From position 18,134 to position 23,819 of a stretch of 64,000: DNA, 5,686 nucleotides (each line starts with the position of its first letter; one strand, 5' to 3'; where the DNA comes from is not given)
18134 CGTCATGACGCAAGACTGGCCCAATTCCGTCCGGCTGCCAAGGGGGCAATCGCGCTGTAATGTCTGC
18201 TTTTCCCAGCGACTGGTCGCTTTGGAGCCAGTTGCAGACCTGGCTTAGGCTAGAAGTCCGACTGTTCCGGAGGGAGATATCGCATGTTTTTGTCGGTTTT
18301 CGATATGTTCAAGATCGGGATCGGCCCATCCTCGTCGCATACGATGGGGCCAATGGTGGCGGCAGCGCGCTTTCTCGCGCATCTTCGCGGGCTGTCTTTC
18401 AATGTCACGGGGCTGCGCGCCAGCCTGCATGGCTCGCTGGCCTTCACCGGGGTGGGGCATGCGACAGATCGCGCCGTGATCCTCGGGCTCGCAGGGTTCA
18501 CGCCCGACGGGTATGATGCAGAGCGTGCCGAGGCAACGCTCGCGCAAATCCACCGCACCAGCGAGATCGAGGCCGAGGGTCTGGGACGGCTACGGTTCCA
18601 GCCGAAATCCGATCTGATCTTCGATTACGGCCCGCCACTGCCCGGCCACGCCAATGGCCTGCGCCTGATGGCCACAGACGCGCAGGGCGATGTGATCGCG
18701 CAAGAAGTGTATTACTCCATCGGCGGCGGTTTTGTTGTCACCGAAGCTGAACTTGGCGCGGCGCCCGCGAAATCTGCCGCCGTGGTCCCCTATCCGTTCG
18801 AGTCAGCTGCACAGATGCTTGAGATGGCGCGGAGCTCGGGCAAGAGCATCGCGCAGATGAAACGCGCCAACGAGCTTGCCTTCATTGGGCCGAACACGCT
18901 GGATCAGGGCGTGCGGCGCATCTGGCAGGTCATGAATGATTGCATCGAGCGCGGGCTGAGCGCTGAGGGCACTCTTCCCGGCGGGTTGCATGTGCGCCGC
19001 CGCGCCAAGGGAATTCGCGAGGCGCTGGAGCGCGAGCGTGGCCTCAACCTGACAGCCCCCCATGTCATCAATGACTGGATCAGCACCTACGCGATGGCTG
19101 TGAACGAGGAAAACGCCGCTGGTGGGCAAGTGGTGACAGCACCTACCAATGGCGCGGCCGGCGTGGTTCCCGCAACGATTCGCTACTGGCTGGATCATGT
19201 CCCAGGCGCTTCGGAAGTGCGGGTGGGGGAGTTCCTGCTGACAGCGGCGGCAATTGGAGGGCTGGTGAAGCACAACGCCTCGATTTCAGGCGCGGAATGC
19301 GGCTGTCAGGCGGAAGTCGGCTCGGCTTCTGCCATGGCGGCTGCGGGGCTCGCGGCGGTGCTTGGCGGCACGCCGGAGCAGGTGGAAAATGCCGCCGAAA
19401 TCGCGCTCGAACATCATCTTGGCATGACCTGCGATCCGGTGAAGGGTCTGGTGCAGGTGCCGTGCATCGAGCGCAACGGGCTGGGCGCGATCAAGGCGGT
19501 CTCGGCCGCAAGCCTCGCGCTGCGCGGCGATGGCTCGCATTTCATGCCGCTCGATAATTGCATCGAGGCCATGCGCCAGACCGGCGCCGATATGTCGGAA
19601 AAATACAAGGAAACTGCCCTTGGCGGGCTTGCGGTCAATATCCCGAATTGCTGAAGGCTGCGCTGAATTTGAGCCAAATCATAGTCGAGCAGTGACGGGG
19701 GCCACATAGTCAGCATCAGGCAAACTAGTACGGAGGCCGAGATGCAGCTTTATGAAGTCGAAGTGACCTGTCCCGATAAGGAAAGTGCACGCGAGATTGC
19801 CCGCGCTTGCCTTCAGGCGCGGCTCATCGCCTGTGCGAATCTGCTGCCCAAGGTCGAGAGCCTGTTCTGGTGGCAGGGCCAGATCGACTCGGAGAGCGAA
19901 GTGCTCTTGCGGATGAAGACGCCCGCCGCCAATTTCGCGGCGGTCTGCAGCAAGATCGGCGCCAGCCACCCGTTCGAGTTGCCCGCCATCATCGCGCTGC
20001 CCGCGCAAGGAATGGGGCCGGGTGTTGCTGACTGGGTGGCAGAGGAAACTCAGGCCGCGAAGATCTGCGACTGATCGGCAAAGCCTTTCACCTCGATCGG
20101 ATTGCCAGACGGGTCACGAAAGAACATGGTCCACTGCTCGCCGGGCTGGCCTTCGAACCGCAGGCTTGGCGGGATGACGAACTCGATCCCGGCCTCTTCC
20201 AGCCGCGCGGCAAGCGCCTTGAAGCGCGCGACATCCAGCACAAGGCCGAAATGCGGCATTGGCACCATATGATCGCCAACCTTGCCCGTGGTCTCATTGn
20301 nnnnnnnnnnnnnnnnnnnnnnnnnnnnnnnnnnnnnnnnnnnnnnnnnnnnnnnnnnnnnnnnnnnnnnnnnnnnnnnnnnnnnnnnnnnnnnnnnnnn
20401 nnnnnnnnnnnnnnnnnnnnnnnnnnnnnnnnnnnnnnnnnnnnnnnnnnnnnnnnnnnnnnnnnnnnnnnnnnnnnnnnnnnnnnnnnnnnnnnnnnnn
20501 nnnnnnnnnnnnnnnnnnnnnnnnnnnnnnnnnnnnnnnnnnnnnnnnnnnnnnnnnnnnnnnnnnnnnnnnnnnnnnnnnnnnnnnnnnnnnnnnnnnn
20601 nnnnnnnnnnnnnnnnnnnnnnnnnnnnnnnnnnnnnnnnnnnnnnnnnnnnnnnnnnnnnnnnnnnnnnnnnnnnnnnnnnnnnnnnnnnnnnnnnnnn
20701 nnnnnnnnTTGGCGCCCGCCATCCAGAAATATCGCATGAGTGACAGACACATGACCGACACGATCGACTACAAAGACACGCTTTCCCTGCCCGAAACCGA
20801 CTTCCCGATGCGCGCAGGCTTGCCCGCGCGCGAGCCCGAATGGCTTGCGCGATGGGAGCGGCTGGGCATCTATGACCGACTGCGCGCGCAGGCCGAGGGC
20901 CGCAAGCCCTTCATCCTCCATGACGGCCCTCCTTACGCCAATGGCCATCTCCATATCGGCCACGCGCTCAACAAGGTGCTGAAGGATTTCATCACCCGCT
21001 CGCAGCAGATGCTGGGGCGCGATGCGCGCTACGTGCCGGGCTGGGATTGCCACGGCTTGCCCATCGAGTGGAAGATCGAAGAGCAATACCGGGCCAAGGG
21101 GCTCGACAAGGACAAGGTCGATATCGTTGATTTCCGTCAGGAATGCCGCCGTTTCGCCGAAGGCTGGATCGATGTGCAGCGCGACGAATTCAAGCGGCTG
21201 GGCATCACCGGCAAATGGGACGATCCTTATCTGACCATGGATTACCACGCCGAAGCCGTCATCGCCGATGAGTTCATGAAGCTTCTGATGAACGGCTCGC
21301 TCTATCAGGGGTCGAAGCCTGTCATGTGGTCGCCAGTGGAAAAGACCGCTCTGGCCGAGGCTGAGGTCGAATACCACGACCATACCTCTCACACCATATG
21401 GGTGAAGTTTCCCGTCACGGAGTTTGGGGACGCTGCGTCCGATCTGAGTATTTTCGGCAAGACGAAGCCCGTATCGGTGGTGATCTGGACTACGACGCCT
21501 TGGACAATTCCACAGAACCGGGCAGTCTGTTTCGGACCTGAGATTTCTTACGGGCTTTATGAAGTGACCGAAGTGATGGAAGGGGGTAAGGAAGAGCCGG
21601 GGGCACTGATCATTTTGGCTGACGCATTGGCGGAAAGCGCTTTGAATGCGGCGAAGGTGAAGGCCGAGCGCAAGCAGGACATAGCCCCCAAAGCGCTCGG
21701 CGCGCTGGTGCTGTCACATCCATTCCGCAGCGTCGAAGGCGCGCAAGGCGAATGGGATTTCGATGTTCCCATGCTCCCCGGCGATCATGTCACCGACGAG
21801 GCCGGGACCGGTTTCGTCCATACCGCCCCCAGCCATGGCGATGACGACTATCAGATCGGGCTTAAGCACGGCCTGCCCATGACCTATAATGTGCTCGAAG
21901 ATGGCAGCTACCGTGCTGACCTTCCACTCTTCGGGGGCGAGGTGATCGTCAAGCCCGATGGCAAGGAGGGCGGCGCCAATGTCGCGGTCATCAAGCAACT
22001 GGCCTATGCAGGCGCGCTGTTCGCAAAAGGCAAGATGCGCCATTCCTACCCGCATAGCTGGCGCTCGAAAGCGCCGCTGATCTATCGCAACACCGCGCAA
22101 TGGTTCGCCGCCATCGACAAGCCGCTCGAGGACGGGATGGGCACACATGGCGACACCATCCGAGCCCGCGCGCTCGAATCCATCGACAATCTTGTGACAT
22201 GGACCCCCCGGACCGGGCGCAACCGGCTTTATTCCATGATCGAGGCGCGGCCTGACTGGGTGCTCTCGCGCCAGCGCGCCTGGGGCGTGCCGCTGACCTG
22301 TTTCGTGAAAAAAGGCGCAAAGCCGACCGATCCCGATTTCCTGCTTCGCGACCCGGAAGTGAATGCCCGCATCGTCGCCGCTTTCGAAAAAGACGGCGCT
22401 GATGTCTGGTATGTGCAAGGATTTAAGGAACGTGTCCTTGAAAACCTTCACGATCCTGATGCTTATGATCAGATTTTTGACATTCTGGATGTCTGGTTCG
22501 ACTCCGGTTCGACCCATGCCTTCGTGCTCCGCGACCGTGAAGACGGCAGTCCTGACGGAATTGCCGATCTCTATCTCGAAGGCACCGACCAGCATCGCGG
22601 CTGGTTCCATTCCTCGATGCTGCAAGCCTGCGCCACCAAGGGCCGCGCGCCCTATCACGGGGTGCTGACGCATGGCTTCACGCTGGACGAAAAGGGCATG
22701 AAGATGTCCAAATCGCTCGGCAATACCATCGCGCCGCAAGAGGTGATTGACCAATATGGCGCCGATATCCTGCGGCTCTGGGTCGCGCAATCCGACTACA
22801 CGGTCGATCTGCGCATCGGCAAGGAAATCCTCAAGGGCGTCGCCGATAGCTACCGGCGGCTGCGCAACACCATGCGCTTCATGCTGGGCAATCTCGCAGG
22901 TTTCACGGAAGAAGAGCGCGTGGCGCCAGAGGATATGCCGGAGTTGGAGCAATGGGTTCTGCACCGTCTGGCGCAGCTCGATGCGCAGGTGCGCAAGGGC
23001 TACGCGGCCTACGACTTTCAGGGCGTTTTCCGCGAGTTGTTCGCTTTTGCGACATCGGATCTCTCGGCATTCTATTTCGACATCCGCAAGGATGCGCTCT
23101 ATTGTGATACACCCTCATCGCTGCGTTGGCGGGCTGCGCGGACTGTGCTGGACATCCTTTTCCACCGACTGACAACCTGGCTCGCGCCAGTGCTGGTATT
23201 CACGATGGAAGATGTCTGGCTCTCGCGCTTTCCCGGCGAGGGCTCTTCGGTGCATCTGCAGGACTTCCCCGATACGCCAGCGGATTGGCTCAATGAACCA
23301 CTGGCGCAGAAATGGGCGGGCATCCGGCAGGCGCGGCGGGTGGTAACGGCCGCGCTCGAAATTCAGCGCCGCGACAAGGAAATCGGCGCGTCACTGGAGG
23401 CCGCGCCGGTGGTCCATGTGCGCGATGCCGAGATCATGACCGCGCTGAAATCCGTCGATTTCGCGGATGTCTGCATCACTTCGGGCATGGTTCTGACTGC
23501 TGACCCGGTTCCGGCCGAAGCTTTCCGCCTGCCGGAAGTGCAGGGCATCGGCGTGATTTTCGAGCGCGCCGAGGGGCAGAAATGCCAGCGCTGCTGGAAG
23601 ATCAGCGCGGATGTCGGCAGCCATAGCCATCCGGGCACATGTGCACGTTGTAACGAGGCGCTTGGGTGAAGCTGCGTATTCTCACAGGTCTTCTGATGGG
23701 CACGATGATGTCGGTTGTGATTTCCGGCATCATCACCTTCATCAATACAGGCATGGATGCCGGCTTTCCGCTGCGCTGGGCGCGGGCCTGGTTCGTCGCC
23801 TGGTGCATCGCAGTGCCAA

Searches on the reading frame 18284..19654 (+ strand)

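Call 7: search_protein_families(library=pfam, proteins=[window:18284-19654:+])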
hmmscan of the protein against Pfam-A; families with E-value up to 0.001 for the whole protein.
window:18284-19654:+ (456 aa): 2 families
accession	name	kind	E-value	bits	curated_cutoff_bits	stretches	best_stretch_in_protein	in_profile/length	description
PF03313.21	SDH_alpha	-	8.3e-88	294.9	26.4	1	188-450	5-260/260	Serine dehydratase alpha chain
PF03315.21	SDH_beta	-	1.1e-53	182.1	26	1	4-155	1-154/155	Serine dehydratase beta chain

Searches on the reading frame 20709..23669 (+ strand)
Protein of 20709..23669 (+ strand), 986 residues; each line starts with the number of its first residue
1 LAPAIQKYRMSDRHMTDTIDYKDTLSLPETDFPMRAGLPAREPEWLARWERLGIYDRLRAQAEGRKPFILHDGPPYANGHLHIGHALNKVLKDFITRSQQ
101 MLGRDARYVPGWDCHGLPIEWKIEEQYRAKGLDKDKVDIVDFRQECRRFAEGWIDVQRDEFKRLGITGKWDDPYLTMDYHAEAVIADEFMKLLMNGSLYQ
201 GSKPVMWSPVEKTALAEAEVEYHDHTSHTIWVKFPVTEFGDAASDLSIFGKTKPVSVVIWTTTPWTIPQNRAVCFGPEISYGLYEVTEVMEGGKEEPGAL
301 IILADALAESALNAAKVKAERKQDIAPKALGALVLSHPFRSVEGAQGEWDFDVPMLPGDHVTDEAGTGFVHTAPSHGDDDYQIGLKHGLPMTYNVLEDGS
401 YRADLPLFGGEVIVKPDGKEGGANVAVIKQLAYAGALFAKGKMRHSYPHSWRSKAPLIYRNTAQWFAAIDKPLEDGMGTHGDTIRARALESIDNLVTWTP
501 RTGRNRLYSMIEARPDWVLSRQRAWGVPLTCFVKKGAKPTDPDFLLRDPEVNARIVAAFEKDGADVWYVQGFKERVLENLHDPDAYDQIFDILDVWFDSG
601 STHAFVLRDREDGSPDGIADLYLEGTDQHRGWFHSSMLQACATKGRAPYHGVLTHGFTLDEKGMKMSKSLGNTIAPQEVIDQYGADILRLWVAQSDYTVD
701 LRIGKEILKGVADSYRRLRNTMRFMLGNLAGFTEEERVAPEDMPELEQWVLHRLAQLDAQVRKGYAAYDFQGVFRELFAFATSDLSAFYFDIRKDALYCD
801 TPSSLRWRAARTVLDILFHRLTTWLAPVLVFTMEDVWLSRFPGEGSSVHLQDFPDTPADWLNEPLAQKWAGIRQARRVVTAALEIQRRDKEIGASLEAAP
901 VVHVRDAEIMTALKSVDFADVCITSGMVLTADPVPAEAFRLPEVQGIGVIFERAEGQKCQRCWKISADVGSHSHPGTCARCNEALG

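Call 7: search_protein_families(library=pfam, proteins=[window:20709-23669:+])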
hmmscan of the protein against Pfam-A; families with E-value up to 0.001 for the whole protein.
window:20709-23669:+ (986 aa): 6 families
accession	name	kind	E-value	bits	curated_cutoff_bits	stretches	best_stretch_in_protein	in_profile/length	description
PF00133.28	tRNA-synt_1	-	1.3e-121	406.7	22.7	1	45-703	2-413/414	tRNA synthetases class I (I, L, M and V)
PF08264.19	Anticodon_1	-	8e-26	91.1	25.1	1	747-898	1-144/148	Anticodon-binding domain of tRNA ligase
PF09334.17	tRNA-synt_1g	-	6.1e-19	68.5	20.1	2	75-221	8-136/391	tRNA synthetases class I (M)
PF01406.26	tRNA-synt_1e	-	5.5e-08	33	27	1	639-709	228-297/301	tRNA synthetases class I (C) catalytic domain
PF01921.24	tRNA-synt_1f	-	4e-06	26.4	27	1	654-722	271-339/360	tRNA synthetases class I (K)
PF06827.20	zf-FPG_IleRS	-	0.00015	22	21.3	1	956-981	1-27/30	Zinc finger found in FPG and IleRS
